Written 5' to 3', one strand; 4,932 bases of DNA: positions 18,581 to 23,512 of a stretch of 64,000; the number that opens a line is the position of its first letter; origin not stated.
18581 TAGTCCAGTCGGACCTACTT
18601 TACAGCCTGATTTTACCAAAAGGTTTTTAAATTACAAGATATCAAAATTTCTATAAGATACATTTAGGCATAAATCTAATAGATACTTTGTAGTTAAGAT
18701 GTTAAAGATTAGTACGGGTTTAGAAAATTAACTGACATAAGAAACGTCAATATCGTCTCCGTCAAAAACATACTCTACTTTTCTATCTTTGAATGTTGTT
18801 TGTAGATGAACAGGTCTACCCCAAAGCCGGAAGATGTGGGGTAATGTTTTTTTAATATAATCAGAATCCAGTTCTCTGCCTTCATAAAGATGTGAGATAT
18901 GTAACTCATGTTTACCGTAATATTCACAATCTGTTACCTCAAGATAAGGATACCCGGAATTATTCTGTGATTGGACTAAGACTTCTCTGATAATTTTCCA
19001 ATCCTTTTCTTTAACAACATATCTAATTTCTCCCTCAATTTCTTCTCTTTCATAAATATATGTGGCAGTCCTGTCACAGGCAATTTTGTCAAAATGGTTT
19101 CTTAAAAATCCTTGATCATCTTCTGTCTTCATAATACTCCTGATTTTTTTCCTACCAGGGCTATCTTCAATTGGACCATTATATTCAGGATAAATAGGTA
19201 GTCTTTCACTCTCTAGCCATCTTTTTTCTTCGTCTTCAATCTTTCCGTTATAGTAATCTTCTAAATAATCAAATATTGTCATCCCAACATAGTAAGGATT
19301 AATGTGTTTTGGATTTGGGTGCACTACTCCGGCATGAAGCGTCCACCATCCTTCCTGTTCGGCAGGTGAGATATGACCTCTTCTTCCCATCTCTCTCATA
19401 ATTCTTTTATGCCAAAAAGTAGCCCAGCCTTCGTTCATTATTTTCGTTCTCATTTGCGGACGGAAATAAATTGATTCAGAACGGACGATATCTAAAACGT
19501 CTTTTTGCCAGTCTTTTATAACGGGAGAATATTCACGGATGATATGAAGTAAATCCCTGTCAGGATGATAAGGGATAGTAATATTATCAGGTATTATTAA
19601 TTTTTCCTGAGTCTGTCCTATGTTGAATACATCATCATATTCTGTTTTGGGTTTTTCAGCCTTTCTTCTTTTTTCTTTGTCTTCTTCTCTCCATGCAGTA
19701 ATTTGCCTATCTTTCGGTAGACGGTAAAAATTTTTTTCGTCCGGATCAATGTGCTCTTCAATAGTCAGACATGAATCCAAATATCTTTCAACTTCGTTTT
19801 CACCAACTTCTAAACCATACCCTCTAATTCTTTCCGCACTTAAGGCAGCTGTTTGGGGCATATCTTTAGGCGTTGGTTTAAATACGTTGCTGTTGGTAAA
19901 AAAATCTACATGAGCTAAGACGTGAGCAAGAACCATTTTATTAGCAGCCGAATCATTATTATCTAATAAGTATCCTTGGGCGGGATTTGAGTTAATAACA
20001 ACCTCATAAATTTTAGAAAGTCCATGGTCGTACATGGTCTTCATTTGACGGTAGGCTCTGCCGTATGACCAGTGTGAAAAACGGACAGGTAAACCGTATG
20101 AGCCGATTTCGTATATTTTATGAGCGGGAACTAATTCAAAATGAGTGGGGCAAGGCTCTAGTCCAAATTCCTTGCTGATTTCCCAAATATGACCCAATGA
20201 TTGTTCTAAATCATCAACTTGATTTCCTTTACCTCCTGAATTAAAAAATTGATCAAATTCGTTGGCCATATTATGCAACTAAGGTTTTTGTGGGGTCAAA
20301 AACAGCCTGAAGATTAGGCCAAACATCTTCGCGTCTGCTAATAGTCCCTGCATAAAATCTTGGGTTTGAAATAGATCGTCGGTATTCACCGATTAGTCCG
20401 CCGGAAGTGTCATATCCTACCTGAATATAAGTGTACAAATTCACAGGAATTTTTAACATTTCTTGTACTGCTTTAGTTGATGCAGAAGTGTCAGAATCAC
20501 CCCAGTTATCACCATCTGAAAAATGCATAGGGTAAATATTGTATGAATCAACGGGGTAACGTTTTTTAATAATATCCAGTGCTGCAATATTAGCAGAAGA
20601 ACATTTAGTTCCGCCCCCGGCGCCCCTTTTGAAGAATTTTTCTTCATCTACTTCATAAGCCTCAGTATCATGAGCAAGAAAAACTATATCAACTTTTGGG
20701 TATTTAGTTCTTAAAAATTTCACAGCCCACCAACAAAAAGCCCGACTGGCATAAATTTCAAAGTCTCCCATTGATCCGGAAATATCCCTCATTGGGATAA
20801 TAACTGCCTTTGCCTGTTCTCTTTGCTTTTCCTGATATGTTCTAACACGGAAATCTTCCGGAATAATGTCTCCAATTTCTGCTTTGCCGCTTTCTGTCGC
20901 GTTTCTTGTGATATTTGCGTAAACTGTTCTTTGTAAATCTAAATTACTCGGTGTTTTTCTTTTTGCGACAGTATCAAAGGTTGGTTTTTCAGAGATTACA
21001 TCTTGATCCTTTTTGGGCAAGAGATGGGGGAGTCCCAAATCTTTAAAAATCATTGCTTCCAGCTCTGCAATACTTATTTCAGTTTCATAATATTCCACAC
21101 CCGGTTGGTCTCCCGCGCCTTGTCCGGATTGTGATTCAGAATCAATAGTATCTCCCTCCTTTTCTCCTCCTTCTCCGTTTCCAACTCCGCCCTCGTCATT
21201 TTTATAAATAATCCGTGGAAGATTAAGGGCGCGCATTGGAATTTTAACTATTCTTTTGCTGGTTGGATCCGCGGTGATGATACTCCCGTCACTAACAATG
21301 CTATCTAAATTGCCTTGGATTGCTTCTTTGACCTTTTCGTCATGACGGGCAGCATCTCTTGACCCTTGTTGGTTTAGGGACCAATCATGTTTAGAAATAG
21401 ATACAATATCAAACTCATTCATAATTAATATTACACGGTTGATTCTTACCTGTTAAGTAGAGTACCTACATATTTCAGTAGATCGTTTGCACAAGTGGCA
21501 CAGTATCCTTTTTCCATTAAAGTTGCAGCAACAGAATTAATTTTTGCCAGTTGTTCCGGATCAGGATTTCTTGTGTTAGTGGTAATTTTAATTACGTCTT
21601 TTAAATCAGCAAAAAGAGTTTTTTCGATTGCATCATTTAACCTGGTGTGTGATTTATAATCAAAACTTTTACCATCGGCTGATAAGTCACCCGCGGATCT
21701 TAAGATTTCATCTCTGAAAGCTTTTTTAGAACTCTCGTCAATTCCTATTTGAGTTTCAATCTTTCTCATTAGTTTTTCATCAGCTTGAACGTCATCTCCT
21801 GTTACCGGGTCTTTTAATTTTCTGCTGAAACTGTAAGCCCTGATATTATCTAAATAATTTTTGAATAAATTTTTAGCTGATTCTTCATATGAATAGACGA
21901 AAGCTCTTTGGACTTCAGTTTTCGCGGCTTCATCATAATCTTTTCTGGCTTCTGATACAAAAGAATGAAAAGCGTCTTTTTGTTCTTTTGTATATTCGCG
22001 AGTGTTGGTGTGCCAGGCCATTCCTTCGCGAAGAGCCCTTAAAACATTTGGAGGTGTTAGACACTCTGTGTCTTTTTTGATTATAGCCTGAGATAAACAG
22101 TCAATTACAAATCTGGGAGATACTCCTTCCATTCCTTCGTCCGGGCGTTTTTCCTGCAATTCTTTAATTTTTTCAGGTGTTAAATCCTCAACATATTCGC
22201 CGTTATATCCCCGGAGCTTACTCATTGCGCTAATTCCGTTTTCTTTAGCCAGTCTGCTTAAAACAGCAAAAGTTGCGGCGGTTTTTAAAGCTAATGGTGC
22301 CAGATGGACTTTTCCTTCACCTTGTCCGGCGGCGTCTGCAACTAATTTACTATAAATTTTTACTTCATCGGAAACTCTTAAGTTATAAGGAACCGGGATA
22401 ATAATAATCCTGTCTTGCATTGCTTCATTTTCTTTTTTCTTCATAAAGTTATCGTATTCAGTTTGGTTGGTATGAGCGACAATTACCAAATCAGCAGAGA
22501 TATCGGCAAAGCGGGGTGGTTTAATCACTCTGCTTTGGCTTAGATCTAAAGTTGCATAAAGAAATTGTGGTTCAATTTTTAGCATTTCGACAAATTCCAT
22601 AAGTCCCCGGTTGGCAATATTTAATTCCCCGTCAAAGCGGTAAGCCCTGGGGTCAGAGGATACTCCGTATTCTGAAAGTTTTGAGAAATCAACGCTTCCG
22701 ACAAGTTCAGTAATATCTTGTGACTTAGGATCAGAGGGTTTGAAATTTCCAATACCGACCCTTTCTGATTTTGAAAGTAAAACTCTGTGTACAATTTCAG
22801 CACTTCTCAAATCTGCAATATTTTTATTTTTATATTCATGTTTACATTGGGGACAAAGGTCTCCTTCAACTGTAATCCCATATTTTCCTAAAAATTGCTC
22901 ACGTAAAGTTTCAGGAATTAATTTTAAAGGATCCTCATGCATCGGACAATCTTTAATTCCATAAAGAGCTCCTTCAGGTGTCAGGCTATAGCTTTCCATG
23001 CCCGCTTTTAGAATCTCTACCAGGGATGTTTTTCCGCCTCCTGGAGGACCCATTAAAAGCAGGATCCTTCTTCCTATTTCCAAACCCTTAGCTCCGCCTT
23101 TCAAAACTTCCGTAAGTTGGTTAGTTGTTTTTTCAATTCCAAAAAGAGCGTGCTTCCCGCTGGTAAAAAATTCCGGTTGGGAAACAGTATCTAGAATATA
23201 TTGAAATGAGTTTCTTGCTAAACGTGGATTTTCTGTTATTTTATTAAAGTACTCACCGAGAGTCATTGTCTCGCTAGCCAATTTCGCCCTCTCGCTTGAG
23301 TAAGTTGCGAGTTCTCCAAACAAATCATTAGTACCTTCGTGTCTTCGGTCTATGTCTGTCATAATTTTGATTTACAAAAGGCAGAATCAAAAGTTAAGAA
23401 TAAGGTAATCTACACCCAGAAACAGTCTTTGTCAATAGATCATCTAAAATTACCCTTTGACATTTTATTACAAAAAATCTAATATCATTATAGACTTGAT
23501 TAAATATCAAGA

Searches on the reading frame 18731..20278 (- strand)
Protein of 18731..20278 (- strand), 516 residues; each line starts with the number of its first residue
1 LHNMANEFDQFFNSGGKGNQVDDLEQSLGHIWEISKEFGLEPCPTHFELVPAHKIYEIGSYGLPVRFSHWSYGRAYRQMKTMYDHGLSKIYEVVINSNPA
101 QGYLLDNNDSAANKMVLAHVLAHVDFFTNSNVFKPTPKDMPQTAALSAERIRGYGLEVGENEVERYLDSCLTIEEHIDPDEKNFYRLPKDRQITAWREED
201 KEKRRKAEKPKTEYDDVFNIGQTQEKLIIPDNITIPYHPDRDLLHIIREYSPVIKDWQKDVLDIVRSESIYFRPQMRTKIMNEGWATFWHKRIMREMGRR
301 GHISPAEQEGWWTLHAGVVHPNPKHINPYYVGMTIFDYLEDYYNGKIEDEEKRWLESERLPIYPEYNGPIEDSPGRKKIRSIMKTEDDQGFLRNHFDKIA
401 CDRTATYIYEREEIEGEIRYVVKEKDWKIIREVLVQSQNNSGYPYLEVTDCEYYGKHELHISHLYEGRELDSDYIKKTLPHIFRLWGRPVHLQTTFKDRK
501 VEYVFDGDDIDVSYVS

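Call 42: search_protein_families(library=pfam, proteins=[window:18731-20278:-], max_evalue=0.0001)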
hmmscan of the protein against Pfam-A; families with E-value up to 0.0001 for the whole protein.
window:18731-20278:- (516 aa): 2 families
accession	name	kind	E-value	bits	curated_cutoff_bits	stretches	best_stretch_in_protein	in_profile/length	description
PF04293.20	SpoVR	-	3.9e-108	362.2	27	1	20-441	3-405/407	SpoVR like protein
PF24755.2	SpoVR_C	-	2.2e-11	44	27.6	1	444-495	1-53/55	SpoVR-like C-terminal domain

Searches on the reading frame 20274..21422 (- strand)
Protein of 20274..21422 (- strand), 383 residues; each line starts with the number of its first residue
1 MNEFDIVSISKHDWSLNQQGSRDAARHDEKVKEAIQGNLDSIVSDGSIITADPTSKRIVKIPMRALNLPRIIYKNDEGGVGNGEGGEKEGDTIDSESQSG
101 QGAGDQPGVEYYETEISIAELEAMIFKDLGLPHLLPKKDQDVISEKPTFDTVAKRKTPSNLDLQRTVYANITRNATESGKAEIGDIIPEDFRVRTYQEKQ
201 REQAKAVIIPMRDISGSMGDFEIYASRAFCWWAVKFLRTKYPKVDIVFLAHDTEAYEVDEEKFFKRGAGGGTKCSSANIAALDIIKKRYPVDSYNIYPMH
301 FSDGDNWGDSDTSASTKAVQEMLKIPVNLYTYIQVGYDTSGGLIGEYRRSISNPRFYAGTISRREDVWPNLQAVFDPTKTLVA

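Call 42: search_protein_families(library=pfam, proteins=[window:20274-21422:-], max_evalue=0.0001)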
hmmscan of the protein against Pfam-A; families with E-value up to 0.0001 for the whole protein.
window:20274-21422:- (383 aa): 1 family
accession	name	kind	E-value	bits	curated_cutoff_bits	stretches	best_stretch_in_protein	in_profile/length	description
PF04285.18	DUF444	-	2.8e-78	264.3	27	2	188-376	227-416/418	Protein of unknown function (DUF444)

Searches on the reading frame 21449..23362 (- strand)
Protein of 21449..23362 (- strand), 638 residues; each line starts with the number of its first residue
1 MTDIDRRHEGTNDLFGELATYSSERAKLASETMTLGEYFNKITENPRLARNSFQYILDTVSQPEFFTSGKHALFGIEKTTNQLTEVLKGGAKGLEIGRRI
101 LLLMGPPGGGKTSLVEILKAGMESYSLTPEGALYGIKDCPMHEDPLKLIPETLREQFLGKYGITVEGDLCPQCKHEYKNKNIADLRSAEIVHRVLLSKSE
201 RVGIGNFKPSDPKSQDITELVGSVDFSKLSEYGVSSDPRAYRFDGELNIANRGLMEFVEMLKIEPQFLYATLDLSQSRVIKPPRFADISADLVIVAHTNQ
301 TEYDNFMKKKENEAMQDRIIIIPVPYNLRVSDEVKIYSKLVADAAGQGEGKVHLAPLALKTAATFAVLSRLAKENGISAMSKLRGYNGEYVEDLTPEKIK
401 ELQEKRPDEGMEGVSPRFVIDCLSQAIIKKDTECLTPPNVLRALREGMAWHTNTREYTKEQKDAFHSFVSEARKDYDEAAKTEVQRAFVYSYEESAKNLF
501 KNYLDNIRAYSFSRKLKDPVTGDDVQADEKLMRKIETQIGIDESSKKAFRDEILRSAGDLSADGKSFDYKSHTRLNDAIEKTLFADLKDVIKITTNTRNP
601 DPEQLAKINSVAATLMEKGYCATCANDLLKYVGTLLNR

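Call 42: search_protein_families(library=pfam, proteins=[window:21449-23362:-], max_evalue=0.0001)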
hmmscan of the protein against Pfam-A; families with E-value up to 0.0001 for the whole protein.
window:21449-23362:- (638 aa): 2 families
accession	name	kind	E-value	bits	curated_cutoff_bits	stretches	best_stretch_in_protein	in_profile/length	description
PF08298.17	AAA_PrkA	-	6e-93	312.2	25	1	72-375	59-355/358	PrkA AAA domain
PF06798.17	PrkA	-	7.4e-80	268.7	25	1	380-631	1-255/255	PrkA serine protein kinase C-terminal domain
